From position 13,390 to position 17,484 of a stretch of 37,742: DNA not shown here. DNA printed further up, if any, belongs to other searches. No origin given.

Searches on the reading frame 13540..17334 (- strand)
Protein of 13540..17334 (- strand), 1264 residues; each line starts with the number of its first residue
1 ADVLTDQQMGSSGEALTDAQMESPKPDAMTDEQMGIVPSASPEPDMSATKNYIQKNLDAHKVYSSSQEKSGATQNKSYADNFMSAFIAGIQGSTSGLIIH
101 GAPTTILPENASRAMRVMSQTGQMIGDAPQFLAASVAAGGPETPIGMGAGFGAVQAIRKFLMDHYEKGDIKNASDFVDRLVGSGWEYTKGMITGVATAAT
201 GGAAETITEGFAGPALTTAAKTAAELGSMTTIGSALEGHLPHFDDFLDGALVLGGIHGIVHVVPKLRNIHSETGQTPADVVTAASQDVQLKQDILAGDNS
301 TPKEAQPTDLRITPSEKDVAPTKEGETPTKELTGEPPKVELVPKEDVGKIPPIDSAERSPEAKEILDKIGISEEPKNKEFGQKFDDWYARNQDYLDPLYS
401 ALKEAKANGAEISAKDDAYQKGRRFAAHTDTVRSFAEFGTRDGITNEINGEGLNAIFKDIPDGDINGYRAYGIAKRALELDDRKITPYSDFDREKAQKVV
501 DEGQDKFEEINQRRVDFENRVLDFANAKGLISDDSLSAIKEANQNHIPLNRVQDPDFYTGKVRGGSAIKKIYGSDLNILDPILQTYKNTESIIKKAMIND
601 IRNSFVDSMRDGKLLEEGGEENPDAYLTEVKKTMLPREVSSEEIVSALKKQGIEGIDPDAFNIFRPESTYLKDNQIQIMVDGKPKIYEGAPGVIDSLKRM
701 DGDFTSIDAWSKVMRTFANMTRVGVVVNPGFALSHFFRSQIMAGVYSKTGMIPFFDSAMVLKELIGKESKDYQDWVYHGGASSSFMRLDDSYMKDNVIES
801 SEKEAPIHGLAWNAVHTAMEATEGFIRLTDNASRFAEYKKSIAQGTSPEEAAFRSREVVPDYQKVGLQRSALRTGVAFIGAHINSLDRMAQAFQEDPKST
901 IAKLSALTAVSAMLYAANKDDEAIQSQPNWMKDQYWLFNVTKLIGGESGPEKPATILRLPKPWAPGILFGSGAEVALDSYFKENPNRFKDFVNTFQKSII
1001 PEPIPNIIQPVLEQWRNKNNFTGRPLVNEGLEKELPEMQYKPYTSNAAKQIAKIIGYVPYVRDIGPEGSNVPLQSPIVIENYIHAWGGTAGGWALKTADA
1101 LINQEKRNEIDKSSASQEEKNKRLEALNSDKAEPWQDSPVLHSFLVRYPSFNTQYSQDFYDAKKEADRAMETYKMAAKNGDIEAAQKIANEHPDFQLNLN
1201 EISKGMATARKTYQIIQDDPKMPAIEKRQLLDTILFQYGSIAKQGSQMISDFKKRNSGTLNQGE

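Call 61: search_protein_families(library=phrogs, proteins=[window:13540-17334:-], max_evalue=0.00001)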
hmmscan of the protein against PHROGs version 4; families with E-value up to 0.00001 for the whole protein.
window:13540-17334:- (1264 aa): 2 families
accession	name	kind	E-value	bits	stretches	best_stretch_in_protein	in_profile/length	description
phrog_9854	-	unknown function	4.6e-60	204.5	2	666-1249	1080-1634/1636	-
phrog_18222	-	unknown function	7e-20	71.1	1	711-1231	1607-2099/2118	-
